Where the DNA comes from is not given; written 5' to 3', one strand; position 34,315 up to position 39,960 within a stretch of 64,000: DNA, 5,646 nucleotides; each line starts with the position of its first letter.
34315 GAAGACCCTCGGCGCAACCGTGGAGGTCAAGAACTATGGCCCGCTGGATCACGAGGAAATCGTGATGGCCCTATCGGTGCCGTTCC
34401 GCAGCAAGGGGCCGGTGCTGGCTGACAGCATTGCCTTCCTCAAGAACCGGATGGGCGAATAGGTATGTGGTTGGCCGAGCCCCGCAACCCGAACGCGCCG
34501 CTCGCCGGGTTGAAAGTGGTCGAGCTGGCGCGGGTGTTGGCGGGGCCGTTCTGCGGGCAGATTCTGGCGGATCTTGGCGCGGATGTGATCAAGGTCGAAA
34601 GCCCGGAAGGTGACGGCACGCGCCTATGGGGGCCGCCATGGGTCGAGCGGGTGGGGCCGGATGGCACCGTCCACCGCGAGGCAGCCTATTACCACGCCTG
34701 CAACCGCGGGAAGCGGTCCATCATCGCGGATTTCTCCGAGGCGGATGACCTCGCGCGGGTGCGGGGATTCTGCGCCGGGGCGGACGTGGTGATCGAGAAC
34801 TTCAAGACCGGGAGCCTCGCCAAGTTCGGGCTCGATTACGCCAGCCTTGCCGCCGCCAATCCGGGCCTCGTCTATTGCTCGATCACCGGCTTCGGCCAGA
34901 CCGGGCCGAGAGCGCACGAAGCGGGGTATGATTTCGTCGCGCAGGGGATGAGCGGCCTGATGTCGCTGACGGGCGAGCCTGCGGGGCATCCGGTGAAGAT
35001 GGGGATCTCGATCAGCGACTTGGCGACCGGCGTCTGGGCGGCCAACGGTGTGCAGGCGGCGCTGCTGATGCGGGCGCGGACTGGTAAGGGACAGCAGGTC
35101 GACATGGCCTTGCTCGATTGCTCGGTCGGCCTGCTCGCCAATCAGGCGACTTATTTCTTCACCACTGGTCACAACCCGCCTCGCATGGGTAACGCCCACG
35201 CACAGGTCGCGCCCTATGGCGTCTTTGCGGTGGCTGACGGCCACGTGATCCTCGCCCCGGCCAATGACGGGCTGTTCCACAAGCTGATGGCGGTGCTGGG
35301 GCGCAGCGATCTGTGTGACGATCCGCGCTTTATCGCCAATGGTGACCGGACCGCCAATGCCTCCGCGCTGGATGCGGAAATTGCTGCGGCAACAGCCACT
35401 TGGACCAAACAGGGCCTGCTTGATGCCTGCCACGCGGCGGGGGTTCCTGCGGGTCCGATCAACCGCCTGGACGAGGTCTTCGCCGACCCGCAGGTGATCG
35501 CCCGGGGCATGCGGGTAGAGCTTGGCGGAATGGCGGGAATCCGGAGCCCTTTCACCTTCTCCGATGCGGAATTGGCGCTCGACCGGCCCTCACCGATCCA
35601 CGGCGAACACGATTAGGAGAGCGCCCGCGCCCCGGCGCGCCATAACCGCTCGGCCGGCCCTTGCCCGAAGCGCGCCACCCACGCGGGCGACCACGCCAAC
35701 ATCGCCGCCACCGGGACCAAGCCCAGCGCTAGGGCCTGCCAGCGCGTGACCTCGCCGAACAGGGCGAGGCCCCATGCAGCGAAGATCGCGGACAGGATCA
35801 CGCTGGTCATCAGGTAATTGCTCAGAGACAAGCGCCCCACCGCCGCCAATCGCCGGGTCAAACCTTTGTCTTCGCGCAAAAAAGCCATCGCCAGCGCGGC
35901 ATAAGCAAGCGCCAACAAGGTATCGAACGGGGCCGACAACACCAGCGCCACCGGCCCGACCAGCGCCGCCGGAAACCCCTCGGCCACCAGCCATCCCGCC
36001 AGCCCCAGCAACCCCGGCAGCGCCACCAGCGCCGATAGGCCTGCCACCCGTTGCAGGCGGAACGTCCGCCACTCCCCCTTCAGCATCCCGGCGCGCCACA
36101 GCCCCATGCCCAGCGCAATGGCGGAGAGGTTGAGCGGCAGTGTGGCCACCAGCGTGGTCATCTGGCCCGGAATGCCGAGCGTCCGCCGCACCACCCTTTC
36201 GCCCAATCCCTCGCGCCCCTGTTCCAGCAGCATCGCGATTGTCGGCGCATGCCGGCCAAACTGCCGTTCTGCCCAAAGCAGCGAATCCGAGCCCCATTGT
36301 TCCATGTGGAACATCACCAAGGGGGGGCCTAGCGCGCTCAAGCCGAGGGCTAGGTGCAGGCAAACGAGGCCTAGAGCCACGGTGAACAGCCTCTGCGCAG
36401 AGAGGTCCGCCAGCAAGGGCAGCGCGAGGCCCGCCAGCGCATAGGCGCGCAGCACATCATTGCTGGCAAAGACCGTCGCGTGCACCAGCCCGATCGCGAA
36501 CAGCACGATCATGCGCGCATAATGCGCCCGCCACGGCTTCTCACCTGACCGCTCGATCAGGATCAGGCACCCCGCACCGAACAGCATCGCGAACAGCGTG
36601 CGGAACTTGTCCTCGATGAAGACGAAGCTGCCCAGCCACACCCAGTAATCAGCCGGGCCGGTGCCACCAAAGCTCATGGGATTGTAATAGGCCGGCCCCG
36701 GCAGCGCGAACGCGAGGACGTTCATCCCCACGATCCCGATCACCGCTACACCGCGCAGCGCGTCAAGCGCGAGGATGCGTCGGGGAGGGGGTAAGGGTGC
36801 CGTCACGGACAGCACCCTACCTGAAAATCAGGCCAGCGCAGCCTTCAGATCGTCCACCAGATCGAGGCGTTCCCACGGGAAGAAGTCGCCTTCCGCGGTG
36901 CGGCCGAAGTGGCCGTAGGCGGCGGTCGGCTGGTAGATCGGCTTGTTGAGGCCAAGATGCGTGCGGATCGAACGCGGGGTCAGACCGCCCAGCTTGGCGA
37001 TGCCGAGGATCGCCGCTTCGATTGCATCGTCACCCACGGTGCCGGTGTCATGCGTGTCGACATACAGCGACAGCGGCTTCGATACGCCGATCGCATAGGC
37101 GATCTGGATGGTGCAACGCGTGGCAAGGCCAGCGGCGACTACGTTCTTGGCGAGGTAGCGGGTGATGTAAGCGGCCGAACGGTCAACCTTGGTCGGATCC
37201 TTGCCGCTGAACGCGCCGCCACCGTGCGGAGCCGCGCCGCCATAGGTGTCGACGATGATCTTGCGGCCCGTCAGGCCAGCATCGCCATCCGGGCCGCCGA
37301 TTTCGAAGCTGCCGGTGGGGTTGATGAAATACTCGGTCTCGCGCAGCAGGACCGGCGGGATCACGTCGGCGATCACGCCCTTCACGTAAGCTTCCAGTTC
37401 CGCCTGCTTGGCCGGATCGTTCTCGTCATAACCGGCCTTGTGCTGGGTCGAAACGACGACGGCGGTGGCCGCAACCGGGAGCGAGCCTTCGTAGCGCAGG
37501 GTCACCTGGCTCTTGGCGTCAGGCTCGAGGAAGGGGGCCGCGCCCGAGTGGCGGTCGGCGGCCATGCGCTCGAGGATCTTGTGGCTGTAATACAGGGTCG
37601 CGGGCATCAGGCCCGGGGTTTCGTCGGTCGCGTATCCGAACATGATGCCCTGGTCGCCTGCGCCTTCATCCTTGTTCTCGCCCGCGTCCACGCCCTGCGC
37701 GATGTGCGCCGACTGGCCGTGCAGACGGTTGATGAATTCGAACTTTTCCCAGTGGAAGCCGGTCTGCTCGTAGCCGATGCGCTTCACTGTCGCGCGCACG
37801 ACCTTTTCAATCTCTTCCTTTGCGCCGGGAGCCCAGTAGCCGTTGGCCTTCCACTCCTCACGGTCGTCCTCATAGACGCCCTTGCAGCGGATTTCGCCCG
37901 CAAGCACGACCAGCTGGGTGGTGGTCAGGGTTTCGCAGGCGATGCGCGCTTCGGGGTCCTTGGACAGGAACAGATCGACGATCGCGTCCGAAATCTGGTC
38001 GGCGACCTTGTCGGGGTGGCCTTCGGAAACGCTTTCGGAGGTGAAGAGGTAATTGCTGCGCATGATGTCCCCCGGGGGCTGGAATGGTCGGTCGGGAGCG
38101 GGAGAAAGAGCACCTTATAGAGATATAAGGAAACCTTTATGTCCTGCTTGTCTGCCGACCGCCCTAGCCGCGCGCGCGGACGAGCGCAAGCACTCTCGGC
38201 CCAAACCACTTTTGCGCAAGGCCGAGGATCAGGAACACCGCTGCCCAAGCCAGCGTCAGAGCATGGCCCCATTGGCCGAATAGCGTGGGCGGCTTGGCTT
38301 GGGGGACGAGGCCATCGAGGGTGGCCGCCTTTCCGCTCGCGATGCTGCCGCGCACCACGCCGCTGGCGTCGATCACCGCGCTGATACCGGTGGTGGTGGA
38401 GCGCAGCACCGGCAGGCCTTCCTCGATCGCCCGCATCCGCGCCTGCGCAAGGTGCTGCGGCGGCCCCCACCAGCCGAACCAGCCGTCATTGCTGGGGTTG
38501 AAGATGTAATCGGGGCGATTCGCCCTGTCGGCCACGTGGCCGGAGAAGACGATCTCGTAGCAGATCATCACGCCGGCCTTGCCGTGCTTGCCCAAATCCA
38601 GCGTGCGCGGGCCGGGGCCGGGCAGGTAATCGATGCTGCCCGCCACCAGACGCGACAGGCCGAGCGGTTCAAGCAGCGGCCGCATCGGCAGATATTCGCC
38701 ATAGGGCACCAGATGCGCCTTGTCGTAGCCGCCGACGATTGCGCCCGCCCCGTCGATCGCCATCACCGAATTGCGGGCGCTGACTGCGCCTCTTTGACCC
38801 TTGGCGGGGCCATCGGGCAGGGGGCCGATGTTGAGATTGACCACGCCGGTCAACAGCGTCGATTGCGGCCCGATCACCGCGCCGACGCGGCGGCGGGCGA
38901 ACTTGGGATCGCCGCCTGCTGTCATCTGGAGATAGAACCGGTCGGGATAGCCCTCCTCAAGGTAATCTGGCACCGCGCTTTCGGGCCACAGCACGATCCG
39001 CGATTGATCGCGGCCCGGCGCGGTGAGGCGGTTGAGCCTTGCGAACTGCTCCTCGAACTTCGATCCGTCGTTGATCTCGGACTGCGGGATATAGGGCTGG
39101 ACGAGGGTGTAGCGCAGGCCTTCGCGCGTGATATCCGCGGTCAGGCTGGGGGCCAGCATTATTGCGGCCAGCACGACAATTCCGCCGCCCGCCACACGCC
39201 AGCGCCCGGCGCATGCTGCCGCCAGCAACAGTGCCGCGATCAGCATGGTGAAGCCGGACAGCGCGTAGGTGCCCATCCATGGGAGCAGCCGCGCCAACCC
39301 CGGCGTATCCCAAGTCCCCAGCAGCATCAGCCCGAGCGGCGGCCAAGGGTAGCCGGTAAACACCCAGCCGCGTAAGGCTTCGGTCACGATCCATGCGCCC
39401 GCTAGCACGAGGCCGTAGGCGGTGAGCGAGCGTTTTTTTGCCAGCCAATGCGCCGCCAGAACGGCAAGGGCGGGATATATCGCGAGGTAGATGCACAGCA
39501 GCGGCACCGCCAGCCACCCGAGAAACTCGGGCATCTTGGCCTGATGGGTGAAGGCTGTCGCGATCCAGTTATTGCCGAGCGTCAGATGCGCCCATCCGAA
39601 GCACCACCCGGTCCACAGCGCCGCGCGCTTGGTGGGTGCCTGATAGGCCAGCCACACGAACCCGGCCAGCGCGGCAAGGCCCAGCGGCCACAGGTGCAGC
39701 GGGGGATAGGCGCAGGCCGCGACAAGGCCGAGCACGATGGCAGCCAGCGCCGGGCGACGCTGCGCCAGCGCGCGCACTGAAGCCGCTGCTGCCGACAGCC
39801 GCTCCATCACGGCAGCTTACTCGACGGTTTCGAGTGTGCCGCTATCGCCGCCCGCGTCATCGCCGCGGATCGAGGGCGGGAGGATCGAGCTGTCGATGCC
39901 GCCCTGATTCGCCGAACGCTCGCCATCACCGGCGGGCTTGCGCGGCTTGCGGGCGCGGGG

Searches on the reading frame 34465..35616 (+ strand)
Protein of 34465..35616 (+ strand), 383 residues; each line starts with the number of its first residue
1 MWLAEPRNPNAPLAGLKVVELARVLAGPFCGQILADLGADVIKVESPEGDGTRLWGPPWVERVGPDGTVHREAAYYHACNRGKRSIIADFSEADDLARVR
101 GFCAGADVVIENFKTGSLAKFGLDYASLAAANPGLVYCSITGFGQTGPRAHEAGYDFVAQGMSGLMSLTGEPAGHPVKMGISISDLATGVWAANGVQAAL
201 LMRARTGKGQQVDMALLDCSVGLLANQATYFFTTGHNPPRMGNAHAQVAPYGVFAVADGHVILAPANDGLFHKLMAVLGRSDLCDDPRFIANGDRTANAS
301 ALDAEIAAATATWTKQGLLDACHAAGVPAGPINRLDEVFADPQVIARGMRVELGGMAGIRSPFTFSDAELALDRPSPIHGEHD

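Call 78: search_protein_families(library=pfam, proteins=[window:34465-35616:+], max_evalue=0.00001)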
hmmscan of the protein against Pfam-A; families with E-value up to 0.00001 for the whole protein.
window:34465-35616:+ (383 aa): 1 family
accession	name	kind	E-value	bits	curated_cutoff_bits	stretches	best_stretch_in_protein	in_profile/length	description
PF02515.22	CoA_transf_3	-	6.2e-119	397.8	23.3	1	13-382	1-365/366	CoA-transferase family III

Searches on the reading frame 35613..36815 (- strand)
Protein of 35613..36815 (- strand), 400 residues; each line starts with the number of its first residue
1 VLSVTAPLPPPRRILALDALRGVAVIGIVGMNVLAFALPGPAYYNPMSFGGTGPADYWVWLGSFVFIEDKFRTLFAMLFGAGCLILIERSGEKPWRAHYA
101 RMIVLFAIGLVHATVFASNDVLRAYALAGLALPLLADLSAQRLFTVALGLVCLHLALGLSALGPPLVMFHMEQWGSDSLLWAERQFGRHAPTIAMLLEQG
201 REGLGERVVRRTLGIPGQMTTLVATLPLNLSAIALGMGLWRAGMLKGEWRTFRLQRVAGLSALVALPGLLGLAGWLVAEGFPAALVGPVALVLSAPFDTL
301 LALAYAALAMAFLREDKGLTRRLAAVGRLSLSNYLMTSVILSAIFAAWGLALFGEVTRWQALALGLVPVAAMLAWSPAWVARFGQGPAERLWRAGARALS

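Call 78: search_protein_families(library=pfam, proteins=[window:35613-36815:-], max_evalue=0.00001)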
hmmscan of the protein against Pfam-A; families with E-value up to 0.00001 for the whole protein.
window:35613-36815:- (400 aa): 1 family
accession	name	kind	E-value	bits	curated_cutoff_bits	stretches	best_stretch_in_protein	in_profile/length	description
PF04235.18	DUF418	-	2.7e-35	122.2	23.6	1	239-396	1-160/163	Protein of unknown function (DUF418)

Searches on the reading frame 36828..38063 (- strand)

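Call 78: search_protein_families(library=pfam, proteins=[window:36828-38063:-], max_evalue=0.00001)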
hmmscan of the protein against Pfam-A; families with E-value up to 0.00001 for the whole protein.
window:36828-38063:- (411 aa): 3 families
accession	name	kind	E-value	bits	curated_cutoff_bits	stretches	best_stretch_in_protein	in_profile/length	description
PF02773.21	S-AdoMet_synt_C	-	2.2e-59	199.8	25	1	255-399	1-138/138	S-adenosylmethionine synthetase, C-terminal domain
PF02772.21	S-AdoMet_synt_M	-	1e-36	126.1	29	1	133-253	2-120/120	S-adenosylmethionine synthetase, central domain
PF00438.25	S-AdoMet_synt_N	-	5.6e-35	120.3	33.1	1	4-119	1-99/99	S-adenosylmethionine synthetase, N-terminal domain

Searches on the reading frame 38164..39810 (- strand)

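Call 78: search_protein_families(library=pfam, proteins=[window:38164-39810:-], max_evalue=0.00001)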
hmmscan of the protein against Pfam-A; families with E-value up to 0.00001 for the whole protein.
window:38164-39810:- (548 aa): 2 families
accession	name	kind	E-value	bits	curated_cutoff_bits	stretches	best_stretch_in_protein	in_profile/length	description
PF20154.4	LNT_N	-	3.1e-25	89.6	27.1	1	28-194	2-159/159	Apolipoprotein N-acyltransferase N-terminal domain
PF00795.27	CN_hydrolase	-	5.6e-16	59.1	23.2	1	262-486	24-230/256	Carbon-nitrogen hydrolase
